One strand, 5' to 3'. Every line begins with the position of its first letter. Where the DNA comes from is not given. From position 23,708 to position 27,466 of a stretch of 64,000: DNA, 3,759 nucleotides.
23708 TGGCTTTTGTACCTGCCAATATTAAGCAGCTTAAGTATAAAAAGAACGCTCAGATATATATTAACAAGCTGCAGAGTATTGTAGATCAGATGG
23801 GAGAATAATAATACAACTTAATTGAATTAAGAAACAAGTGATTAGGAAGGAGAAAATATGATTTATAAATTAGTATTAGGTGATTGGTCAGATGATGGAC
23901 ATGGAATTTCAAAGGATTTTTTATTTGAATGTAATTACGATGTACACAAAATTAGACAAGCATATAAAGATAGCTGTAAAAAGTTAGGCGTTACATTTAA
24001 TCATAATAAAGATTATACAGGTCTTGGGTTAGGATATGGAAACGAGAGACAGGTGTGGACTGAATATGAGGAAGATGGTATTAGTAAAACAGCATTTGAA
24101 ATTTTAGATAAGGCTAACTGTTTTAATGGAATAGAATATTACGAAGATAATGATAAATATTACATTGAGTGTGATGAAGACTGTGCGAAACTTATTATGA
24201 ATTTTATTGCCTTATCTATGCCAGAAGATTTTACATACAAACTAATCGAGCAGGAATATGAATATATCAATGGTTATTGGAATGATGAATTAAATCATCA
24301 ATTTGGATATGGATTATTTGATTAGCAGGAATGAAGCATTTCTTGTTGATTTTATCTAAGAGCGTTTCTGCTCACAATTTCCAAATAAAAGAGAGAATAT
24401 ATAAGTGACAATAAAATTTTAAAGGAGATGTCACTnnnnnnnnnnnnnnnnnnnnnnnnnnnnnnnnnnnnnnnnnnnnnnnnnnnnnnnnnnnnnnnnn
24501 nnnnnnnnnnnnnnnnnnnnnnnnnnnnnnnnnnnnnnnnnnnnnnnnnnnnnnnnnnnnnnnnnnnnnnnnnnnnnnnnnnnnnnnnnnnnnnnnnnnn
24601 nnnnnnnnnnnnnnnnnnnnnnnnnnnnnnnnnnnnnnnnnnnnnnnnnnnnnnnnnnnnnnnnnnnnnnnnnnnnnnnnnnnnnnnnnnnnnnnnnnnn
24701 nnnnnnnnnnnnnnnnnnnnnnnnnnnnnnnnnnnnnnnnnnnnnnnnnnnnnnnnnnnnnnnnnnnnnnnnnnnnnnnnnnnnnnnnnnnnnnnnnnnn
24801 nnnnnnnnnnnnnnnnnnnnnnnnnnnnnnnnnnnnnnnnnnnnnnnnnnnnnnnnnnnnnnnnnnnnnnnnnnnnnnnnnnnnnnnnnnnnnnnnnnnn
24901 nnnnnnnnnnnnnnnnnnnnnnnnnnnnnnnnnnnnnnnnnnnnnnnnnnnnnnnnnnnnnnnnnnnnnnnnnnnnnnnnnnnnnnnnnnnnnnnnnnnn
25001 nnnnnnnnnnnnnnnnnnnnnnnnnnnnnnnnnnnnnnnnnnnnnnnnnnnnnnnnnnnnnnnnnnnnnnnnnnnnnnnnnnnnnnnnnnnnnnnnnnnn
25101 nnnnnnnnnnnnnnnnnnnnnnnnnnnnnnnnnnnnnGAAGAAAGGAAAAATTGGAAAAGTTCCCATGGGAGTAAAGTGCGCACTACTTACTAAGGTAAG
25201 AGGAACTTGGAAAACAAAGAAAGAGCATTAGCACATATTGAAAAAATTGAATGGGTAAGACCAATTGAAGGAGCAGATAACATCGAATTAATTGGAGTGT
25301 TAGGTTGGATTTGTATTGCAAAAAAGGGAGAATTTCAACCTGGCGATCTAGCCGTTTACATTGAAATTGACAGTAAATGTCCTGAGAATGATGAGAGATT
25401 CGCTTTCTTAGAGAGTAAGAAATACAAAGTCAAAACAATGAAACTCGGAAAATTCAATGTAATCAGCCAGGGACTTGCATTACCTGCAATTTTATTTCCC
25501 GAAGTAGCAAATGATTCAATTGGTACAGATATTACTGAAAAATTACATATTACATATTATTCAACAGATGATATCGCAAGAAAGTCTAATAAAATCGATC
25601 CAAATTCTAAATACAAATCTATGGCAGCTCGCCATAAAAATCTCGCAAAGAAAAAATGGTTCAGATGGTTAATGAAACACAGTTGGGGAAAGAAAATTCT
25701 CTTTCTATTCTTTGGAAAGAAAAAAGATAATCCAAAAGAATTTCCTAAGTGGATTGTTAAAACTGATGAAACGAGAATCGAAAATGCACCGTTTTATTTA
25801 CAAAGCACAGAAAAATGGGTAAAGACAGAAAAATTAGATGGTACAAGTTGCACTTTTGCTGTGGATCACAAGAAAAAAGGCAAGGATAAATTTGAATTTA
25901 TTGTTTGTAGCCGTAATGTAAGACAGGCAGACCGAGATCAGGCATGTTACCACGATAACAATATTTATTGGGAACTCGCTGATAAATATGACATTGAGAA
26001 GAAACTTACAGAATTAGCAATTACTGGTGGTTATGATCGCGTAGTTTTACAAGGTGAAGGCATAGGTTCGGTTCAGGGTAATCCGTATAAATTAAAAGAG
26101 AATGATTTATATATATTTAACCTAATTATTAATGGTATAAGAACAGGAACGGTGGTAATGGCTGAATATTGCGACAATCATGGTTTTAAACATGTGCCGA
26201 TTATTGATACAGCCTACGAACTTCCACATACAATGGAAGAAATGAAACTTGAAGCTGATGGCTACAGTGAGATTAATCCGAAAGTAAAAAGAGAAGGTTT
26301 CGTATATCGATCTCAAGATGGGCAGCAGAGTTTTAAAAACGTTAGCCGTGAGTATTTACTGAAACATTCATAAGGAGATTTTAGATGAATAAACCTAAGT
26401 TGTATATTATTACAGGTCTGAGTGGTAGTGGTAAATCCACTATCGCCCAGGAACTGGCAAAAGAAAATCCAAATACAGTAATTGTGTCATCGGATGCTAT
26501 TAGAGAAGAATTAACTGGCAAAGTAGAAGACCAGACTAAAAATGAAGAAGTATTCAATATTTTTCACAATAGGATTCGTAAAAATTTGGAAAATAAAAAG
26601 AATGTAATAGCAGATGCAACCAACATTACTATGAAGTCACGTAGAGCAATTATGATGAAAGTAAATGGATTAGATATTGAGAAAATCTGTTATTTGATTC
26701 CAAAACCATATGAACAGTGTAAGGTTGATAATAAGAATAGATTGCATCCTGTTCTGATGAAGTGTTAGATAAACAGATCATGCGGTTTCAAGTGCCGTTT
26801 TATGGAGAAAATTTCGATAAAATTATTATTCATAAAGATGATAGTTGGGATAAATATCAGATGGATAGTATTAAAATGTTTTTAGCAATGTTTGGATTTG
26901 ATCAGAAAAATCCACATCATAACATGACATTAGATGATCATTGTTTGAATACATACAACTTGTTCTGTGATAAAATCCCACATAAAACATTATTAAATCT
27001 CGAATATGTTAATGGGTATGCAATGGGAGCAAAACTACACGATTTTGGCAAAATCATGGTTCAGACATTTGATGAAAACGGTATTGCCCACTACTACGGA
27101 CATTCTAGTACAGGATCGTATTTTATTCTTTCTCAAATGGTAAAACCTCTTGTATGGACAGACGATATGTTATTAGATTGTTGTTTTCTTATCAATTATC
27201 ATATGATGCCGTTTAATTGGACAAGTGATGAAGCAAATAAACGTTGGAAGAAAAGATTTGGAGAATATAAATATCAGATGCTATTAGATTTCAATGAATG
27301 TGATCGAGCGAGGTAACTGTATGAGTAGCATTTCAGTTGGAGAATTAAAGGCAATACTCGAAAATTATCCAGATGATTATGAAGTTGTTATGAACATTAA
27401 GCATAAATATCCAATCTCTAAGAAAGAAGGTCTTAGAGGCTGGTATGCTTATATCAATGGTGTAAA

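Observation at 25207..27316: tRNA healing-and-sealing cassette: Rnl-type RNA ligase, 5'-kinase and HD phosphoesterase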

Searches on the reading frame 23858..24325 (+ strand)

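Call 65: search_protein_families(library=pfam, proteins=[window:23858-24325:+], max_evalue=0.01)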
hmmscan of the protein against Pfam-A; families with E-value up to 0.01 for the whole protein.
window:23858-24325:+ (155 aa): 0 families

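Call 66: search_protein_families(library=phrogs, proteins=[window:23858-24325:+], max_evalue=0.001)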
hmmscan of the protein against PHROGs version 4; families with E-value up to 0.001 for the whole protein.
window:23858-24325:+ (155 aa): 1 family
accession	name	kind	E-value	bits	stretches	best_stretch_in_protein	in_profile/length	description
phrog_20092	-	unknown function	2.3e-33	116.4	1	1-154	3-146/148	-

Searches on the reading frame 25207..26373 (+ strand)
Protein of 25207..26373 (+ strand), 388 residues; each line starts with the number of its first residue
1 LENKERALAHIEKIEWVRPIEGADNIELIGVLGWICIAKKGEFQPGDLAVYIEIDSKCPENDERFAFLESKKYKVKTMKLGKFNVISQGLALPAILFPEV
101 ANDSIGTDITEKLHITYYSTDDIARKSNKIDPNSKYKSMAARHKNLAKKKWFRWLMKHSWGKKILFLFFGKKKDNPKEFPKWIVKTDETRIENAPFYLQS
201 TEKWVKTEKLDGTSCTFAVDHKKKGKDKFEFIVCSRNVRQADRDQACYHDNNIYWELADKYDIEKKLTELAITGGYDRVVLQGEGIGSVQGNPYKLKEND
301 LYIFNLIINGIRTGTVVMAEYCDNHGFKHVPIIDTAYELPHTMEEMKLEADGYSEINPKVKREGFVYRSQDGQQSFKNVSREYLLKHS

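Call 3: search_protein_families(library=pfam, proteins=[window:25207-26373:+], max_evalue=0.1)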
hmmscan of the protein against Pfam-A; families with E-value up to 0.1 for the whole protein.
window:25207-26373:+ (388 aa): 2 families
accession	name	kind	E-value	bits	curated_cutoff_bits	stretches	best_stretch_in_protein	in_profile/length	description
PF21189.3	PHA02142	-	9.7e-23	80.9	27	1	8-93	1-91/92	PHA02142 OB-fold domain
PF09414.15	RNA_ligase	-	2.2e-18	67.4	27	1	202-377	1-169/171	RNA ligase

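Call 4: search_protein_families(library=phrogs, proteins=[window:25207-26373:+], max_evalue=0.01)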
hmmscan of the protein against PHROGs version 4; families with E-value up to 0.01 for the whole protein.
window:25207-26373:+ (388 aa): 2 families
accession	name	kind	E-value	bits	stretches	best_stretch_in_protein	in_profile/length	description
phrog_968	-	DNA, RNA and nucleotide metabolism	1.8e-60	206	1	2-387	4-392/398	RNA ligase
phrog_548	-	DNA, RNA and nucleotide metabolism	1.1e-10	42.3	1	198-375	27-218/341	RNA ligase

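Call 7: search_protein_families(library=ncbifam, proteins=[window:25207-26373:+], max_evalue=0.1)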
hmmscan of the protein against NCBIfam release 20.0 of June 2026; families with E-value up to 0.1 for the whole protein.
window:25207-26373:+ (388 aa): 1 family
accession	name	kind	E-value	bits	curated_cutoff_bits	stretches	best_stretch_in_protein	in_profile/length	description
TIGR02306.1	RNA_lig_DRB0094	equivalog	2.4e-29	102.3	151.15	2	177-386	134-341/341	RNA ligase (ATP)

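Call 16: search_solved_structures(query=window:25207-26373:+, max_evalue=0.01, show_alignments=2)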
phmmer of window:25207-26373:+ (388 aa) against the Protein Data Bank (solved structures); distinct sequences matched with E-value up to 0.01: 9.
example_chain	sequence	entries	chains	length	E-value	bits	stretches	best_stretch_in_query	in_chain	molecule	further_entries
5cot_A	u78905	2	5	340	1.5e-40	142.4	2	178-387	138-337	Naegleria gruberi RNA ligase | RNA ligase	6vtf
6vt5_A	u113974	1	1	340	3e-40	141.4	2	178-387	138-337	RNA Ligase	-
6vt9_A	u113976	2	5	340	9.4e-40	139.7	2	178-387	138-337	RNA ligase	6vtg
6vt0_A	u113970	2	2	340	9.5e-40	139.7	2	178-387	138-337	RNA Ligase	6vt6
5cou_A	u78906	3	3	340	9.7e-40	139.7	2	178-387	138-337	Naegleria gruberi RNA ligase | RNA ligase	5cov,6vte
6vt3_A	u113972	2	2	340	9.9e-40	139.7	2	178-387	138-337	RNA Ligase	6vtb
6vt8_A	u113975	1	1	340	9.9e-40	139.7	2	178-387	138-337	RNA Ligase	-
6vt4_A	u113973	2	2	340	9.9e-40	139.7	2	178-387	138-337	RNA Ligase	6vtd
6vt1_A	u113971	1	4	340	1.8e-39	138.8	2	178-387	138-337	RNA Ligase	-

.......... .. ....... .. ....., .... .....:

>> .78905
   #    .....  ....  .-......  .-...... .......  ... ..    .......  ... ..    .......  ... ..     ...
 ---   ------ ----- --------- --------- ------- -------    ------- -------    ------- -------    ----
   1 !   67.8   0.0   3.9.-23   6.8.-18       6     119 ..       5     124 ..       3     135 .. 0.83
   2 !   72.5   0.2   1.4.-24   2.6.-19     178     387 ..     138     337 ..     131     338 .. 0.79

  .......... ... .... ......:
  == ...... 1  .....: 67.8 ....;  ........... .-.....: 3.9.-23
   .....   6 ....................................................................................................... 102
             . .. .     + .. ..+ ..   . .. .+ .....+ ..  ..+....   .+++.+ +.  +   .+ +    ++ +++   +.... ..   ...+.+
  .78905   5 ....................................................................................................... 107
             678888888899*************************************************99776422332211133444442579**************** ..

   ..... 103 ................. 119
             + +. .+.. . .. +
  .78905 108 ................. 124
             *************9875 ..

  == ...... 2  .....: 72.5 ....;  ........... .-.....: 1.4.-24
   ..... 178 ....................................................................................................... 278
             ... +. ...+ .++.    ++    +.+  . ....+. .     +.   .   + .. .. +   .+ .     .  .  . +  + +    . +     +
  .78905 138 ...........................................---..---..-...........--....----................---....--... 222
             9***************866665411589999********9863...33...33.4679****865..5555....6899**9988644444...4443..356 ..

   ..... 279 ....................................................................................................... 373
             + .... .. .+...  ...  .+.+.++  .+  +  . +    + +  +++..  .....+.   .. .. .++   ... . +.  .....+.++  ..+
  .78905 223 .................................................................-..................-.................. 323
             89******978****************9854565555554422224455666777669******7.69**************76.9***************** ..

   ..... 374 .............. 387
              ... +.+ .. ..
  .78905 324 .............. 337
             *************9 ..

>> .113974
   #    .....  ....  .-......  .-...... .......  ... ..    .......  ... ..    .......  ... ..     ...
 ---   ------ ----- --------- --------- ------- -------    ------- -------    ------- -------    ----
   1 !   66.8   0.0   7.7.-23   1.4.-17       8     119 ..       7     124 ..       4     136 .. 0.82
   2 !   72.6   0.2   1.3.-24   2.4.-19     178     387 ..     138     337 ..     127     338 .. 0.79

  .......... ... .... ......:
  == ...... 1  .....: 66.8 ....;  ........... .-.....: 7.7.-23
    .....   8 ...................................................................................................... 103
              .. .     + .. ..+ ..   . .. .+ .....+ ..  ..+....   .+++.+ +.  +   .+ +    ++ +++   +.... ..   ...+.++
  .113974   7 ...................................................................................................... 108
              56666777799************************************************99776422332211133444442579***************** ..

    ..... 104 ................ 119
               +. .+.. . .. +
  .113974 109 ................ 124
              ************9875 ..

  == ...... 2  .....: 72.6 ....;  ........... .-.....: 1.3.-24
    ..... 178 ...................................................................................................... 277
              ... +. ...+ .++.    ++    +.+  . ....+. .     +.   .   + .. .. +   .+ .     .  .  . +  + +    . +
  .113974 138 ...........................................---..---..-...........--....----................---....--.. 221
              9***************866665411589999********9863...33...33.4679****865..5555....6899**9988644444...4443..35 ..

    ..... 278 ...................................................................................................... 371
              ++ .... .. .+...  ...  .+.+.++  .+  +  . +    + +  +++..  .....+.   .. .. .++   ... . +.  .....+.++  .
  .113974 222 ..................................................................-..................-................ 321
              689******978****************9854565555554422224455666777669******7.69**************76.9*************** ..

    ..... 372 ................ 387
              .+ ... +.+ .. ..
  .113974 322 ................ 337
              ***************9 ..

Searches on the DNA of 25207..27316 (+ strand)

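Call 8: search_dna_similar(query=window:25207-27316:+, collection=phages, mode=distant)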
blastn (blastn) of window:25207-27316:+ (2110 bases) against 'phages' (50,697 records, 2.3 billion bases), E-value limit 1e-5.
No match.

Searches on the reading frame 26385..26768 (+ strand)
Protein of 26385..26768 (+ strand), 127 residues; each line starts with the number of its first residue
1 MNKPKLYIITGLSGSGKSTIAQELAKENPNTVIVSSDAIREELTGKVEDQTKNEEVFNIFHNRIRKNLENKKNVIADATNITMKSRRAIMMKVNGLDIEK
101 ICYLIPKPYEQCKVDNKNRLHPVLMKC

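Call 3: search_protein_families(library=pfam, proteins=[window:26385-26768:+], max_evalue=0.1)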
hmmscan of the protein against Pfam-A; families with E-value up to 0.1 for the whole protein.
window:26385-26768:+ (127 aa): 46 families (the best 25 are shown)
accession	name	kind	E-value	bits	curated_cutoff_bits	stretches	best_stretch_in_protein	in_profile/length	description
PF13671.12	AAA_33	-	3.2e-20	73.3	27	1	6-120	1-119/143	AAA domain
PF08433.16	KTI12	-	3.2e-10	40.4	22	1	6-120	3-120/271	Chromatin associated protein KTI12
PF13238.12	AAA_18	-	2.4e-09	38.2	29.4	1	8-100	2-94/128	AAA domain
PF06414.18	Zeta_toxin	-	3.1e-07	30.5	22.3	1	3-79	15-103/199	Zeta toxin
PF13207.12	AAA_17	-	4e-07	30.8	27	1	10-81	1-81/136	AAA domain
PF01583.26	APS_kinase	-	6.3e-05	23.5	21.1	1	8-54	6-56/152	Adenylylsulphate kinase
PF13173.12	AAA_14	-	9.9e-05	22.8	27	1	4-72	2-64/129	AAA domain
PF13401.12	AAA_22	-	0.0001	23.1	27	1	4-68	5-65/130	AAA domain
PF13521.12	AAA_28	-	0.0001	23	27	1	7-67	2-64/164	AAA domain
PF03215.21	Rad17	-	0.00027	21.4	23.8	1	3-66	44-108/186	Rad17 P-loop domain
PF09848.15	SLFN-g3_helicase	-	0.00044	20.1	24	1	5-83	2-71/354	Schlafen group 3, DNA/RNA helicase domain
PF00005.33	ABC_tran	-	0.0007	20.6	25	1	3-85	10-83/137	ABC transporter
PF13191.12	AAA_16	-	0.00085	20.3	32.6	1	4-39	24-60/167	AAA ATPase domain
PF20720.3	nSTAND3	-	0.00086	19.5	27.2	1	3-27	16-40/155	Novel STAND NTPase 3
PF01443.25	Viral_helicase1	-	0.0011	19.3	21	1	8-61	2-51/228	Viral superfamily 1 RNA helicase core domain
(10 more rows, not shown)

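Call 4: search_protein_families(library=phrogs, proteins=[window:26385-26768:+], max_evalue=0.01)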
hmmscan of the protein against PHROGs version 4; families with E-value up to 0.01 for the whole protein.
window:26385-26768:+ (127 aa): 18 families
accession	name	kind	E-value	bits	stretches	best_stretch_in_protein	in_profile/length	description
phrog_505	-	other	3.6e-19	70.3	1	4-120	2-124/295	polynucleotide kinase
phrog_6931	-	unknown function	4e-16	60.2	1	2-119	183-308/343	-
phrog_2071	-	other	3.7e-15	57.5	1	1-88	13-100/282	ATPase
phrog_10255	-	other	3.3e-10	41.1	1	6-86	3-83/230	kinase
phrog_761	-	other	1.3e-06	29.3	1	1-77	16-105/362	thymidylate kinase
phrog_246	-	other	1.4e-05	25.3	1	6-113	9-114/417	NinI-like serine-threonine phosphatase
phrog_1815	-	other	1.7e-05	26.2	1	2-34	1-33/197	guanylate kinase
phrog_139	-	other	2.7e-05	24.8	1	1-30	80-108/342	deoxynucleoside monophosphate kinase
phrog_800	-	head and packaging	3.8e-05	23.5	1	2-44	30-74/511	terminase small subunit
phrog_2586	-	unknown function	4.1e-05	24.7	1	15-105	54-130/166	-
phrog_296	-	integration and excision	0.00016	21.5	1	4-34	318-347/626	DNA transposition protein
phrog_35548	-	unknown function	0.00043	21.1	1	4-95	5-100/166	-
phrog_124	-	DNA, RNA and nucleotide metabolism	0.00048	20.6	1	2-77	41-115/382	Sak4-like ssDNA annealing protein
phrog_293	-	moron, auxiliary metabolic gene and host takeover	0.0005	19.2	1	5-62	164-231/1058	ABC transporter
phrog_4581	-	head and packaging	0.00075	20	1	5-60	125-178/395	terminase small subunit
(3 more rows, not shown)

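Call 7: search_protein_families(library=ncbifam, proteins=[window:26385-26768:+], max_evalue=0.1)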
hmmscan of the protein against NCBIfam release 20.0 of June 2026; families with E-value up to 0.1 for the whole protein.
window:26385-26768:+ (127 aa): 78 families (the best 25 are shown)
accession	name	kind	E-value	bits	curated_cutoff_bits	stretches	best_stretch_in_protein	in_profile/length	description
TIGR04075.1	bacter_Pnkp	equivalog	5e-14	51.4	750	1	5-119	9-120/851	polynucleotide kinase-phosphatase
TIGR03574.1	selen_PSTK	equivalog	1.6e-12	47.4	290.5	1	6-94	1-91/249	L-seryl-tRNA(Sec) kinase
NF005255.0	PRK06762.2-2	equivalog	7.1e-09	35.8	140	1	4-56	3-55/163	hypothetical protein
NF011324.0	PRK14737.1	equivalog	1.1e-07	31.8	318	1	1-61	2-62/187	guanylate kinase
NF008995.0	PRK12338.1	equivalog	1.1e-07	31.6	434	1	1-50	1-50/319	hypothetical protein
NF005257.0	PRK06762.3-2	equivalog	4.3e-07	29.8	202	1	3-77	4-77/170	hypothetical protein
TIGR02173.1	cyt_kin_arch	equivalog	1.4e-06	28.4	102.1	1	8-98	4-92/169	(d)CMP kinase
NF004041.0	PRK05541.1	subfamily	3.5e-05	23.9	127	1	4-48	7-55/176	adenylyl-sulfate kinase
NF004035.0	PRK05506.1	subfamily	3.8e-05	22.2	715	1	2-59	458-518/632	bifunctional sulfate adenylyltransferase subunit 1/adenylylsulfate kinase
NF008994.0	PRK12337.1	equivalog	4.6e-05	22.1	603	1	3-47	261-305/492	2-phosphoglycerate kinase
NF005253.0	PRK06762.1-4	equivalog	5e-05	23.5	159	1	5-43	3-42/166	hypothetical protein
TIGR03263.1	guanyl_kin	equivalog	6e-05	22.8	160.45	1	5-49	2-46/180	guanylate kinase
TIGR00455.1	apsK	equivalog_domain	7.5e-05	22.5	138.7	1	9-51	23-69/184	adenylyl-sulfate kinase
NF003259.0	PRK04220.1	equivalog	7.5e-05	22.2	343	1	6-44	94-132/306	2-phosphoglycerate kinase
NF005254.0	PRK06762.2-1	equivalog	0.0001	22.1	198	1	6-49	5-49/165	hypothetical protein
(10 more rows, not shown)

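Call 36: find_encoding_contigs(protein=window:26385-26765:+, flank=3000, max_places=8)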
Protein window:26385-26765:+ (127 aa): 23 contigs read that carry it; 6 places shown.
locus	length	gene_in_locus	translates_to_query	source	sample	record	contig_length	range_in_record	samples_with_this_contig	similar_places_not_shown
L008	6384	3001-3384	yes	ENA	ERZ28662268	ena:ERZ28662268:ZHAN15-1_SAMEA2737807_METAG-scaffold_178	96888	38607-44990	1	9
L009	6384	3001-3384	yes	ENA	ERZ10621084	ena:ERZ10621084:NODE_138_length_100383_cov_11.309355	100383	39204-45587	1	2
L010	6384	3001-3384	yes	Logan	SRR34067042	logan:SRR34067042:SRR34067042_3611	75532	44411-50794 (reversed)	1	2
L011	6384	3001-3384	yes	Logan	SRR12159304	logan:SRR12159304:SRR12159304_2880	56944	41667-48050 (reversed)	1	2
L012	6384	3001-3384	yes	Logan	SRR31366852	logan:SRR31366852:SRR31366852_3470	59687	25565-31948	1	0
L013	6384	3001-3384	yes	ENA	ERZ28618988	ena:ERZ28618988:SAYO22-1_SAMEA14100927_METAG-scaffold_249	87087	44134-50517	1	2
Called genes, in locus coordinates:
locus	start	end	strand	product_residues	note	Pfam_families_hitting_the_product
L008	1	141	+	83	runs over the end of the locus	-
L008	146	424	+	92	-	-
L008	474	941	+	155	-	-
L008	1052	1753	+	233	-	PF01844:HNH, PF14279:HNH_5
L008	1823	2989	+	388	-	PF21189:PHA02142, PF09414:RNA_ligase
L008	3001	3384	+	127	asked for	PF06414:Zeta_toxin (weak), PF08433:KTI12, PF13238:AAA_18, PF13671:AAA_33, PF13207:AAA_17 (weak)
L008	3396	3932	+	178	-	-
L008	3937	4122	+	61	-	-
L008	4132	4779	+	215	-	-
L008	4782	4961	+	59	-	-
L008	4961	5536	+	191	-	-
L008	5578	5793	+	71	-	PF14354:Lar_restr_allev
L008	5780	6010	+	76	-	-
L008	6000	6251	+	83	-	-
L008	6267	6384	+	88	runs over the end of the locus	-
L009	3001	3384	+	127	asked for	PF06414:Zeta_toxin (weak), PF08433:KTI12, PF13238:AAA_18, PF13671:AAA_33, PF13207:AAA_17 (weak)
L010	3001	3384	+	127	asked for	PF06414:Zeta_toxin (weak), PF08433:KTI12, PF13238:AAA_18, PF13671:AAA_33, PF13207:AAA_17 (weak)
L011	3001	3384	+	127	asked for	PF06414:Zeta_toxin (weak), PF08433:KTI12, PF13238:AAA_18, PF13671:AAA_33, PF13207:AAA_17 (weak)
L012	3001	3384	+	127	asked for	PF06414:Zeta_toxin (weak), PF08433:KTI12, PF13238:AAA_18, PF13671:AAA_33, PF13207:AAA_17 (weak)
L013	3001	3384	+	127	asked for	PF06414:Zeta_toxin (weak), PF08433:KTI12, PF13238:AAA_18, PF13671:AAA_33, PF13207:AAA_17 (weak)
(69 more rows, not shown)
